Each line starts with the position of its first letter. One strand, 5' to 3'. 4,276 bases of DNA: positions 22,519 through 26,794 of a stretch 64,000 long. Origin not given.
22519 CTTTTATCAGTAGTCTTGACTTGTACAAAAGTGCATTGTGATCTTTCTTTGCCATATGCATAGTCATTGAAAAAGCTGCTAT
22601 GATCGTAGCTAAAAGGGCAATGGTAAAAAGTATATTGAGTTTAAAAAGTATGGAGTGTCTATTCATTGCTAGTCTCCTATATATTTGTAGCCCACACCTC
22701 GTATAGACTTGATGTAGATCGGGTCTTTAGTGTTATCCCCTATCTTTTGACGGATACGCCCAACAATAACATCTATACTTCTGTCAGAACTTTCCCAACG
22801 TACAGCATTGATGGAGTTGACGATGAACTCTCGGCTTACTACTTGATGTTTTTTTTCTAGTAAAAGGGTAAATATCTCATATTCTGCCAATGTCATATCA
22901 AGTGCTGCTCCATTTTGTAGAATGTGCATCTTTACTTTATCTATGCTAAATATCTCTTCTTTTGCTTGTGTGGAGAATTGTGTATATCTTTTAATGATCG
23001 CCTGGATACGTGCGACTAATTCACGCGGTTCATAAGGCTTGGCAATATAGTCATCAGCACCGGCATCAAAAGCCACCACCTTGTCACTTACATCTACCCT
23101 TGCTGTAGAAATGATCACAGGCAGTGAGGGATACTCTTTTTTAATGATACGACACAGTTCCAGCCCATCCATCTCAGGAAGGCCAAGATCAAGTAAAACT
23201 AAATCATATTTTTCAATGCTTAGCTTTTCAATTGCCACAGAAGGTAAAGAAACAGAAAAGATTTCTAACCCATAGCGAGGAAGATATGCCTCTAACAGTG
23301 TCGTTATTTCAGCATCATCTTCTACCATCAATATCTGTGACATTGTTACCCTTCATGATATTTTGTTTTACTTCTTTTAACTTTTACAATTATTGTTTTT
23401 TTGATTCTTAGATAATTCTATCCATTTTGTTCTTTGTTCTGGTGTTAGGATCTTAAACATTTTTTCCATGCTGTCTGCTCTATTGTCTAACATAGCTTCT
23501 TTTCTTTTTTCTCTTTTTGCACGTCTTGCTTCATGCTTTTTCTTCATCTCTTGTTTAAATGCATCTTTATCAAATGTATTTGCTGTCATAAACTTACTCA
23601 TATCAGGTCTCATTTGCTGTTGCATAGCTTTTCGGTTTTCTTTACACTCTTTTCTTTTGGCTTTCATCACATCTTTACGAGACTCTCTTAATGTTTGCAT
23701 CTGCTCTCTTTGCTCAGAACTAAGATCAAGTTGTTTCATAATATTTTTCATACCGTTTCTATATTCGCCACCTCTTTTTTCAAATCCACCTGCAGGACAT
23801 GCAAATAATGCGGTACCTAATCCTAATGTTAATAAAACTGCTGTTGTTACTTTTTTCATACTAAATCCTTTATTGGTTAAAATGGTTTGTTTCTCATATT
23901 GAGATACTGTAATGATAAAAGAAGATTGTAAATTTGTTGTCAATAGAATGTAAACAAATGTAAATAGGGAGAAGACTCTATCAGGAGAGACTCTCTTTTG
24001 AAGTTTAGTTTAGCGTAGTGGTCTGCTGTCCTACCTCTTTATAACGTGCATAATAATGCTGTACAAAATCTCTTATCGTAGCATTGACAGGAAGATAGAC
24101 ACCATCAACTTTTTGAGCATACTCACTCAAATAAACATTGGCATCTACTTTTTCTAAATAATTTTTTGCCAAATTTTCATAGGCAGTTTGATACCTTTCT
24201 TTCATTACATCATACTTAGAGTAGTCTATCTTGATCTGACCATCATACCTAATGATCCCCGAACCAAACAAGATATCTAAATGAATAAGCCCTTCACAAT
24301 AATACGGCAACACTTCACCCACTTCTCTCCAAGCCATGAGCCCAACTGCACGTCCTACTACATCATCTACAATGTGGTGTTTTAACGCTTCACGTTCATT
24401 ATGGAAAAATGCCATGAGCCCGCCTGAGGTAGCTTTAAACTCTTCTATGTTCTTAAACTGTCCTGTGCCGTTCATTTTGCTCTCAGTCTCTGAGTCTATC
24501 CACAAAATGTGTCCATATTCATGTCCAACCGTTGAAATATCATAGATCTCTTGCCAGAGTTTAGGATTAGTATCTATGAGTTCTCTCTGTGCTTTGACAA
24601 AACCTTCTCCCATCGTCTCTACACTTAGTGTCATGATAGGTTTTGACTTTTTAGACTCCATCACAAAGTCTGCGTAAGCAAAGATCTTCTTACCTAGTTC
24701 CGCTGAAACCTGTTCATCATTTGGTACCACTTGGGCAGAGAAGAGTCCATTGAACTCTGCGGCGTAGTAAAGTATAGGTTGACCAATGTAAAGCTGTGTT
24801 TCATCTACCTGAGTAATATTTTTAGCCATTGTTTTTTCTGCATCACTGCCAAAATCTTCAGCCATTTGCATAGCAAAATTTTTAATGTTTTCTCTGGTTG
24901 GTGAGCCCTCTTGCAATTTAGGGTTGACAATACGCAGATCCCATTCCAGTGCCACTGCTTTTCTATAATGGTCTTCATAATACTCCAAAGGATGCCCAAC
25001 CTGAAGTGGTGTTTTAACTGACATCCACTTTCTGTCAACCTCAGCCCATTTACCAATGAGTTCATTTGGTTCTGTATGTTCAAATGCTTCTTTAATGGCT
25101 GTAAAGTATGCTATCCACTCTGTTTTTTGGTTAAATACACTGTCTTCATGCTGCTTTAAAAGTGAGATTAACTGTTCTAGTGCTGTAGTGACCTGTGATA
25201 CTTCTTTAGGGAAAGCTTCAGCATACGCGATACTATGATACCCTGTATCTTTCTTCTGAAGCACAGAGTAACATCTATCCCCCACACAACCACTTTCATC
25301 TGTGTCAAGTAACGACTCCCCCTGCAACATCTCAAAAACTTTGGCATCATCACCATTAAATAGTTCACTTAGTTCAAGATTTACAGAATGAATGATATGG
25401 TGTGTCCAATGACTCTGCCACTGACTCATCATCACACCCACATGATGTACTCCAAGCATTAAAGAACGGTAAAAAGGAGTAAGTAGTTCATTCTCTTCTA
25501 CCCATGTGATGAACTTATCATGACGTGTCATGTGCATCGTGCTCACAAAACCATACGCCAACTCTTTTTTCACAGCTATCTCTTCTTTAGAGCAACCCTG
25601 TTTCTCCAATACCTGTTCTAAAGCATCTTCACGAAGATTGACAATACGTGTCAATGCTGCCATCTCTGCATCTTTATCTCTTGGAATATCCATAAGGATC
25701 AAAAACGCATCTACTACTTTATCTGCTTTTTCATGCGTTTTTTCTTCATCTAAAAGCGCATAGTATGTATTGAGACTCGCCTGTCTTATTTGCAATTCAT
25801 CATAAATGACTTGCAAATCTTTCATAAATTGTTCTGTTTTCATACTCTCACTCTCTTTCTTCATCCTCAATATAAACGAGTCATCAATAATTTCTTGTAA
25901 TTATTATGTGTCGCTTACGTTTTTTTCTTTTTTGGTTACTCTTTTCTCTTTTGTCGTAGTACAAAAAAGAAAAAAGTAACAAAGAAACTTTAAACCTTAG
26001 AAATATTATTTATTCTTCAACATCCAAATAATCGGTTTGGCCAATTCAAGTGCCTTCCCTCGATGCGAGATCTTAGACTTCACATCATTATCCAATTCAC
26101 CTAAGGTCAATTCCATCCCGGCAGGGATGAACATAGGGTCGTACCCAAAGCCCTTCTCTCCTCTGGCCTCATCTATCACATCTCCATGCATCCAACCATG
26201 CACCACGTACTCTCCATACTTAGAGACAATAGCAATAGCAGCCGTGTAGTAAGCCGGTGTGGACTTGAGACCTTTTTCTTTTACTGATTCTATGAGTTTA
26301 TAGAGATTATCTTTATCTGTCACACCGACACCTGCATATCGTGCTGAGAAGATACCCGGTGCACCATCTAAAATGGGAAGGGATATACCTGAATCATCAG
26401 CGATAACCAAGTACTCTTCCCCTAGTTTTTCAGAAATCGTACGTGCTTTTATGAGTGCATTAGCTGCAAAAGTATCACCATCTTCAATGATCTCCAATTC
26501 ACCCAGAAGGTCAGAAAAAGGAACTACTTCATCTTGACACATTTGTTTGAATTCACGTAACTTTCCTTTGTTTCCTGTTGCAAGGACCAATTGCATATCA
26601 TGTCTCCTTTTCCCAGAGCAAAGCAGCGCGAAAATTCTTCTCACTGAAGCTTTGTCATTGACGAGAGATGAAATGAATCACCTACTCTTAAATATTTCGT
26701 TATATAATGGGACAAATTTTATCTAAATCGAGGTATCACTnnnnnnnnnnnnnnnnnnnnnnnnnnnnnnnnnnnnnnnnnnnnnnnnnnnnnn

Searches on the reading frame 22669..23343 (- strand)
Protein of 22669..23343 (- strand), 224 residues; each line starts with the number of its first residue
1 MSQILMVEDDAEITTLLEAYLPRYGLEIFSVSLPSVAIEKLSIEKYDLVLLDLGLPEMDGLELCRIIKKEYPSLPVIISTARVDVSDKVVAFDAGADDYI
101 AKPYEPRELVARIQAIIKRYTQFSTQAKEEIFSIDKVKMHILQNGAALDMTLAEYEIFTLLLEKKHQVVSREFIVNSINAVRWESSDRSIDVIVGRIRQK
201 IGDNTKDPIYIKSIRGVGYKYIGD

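Call 8: search_protein_families(library=pfam, proteins=[window:22669-23343:-], max_evalue=0.01)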
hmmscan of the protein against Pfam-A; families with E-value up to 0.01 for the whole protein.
window:22669-23343:- (224 aa): 3 families
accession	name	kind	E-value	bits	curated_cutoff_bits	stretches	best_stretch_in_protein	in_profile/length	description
PF00072.30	Response_reg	-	6e-28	97.7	30.2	1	4-114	1-111/111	Response regulator receiver domain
PF00486.34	Trans_reg_C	-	3.3e-19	69.2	26.2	1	147-220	3-76/77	Transcriptional regulatory protein, C terminal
PF21695.3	GlnR_1st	-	0.00046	20.5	27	1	33-114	29-108/111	Transcription regulator GlnR, N-terminal domain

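Call 56: search_solved_structures(query=window:22669-23343:-, max_evalue=1e-10, show_alignments=1)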
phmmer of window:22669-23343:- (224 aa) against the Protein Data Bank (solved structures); distinct sequences matched with E-value up to 1e-10: 112 (the best 60 are shown).
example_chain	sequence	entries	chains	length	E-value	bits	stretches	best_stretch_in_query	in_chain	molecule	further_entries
2gwr_A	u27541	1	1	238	2e-35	126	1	3-220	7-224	DNA-binding response regulator mtrA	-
2oqr_A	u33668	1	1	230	3.9e-33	118.5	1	3-222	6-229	Sensory transduction protein regX3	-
4b09_A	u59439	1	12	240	2.3e-32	115.9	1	3-223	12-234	TRANSCRIPTIONAL REGULATORY PROTEIN BAER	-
4kfc_A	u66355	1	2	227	3.2e-29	105.7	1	1-222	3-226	KDP operon transcriptional regulatory protein KdpE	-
4kny_A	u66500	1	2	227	6.1e-29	104.8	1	1-222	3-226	KDP operon transcriptional regulatory protein KdpE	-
6lgq_D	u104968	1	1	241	7.6e-29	104.5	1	1-222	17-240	DNA-binding response regulator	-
8jo2_H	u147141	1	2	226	1.9e-28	103.2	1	3-220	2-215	DNA-binding transcriptional regulator BasR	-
4s04_A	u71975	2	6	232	2.1e-28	103.1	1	3-220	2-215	DNA-binding transcriptional regulator BasR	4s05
1ys6_A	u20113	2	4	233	3e-28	102.6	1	3-219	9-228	Transcriptional regulatory protein prrA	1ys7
1p2f_A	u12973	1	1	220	1.7e-26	96.8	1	43-223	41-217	Response Regulator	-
1mvo_A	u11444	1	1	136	3.7e-26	95.7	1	3-120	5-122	PhoP response regulator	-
3q9s_A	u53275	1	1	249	7.1e-25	91.5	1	3-216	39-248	DNA-binding response regulator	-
5e3j_A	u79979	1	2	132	9.4e-25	91.1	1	3-120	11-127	Response regulator RstA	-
5hm6_A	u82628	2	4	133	9.6e-25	91.1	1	3-120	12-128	BfmR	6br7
9dvt_R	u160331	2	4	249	1e-24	91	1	3-219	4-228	DNA-binding dual master transcriptional regulator RpaA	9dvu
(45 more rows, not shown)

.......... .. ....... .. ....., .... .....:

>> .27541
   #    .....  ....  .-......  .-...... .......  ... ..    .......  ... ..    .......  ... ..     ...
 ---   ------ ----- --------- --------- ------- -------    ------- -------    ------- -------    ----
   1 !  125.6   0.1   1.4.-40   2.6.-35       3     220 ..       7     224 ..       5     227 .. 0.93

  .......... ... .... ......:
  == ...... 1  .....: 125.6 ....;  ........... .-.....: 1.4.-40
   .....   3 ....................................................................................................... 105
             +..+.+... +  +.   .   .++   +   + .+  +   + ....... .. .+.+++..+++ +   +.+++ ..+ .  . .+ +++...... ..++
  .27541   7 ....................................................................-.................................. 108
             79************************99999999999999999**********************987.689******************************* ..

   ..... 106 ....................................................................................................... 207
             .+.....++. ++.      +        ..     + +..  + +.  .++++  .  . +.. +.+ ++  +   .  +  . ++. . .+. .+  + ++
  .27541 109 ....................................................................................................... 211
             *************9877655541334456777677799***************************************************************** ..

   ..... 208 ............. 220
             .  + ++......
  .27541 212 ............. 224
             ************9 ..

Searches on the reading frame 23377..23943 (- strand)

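Call 68: search_protein_families(library=pfam, proteins=[window:23377-23943:-], max_evalue=0.00001)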
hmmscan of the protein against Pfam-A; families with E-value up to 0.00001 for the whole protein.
window:23377-23943:- (188 aa): 2 families
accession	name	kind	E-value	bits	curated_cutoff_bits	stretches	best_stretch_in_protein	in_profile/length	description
PF13801.11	Metal_resist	-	5.2e-08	33.5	29.2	1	35-156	6-116/125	Heavy-metal resistance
PF07813.17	LTXXQ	-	2.6e-07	31.7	24.3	1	64-173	5-95/100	LTXXQ motif family protein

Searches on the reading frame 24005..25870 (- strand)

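Call 68: search_protein_families(library=pfam, proteins=[window:24005-25870:-], max_evalue=0.00001)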
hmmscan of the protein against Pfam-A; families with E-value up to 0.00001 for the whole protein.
window:24005-25870:- (621 aa): 1 family
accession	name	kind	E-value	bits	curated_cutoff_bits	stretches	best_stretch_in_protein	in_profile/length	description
PF25448.1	DUF7897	-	2.3e-214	713.6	27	1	16-617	1-594/595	Domain of unknown function (DUF7897)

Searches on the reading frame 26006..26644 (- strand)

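Call 8: search_protein_families(library=pfam, proteins=[window:26006-26644:-], max_evalue=0.01)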
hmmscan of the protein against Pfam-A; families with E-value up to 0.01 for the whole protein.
window:26006-26644:- (212 aa): 1 family
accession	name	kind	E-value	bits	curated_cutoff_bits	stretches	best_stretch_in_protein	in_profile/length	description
PF01725.21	Ham1p_like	-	1.4e-53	182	22.5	1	19-202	1-183/186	Ham1 family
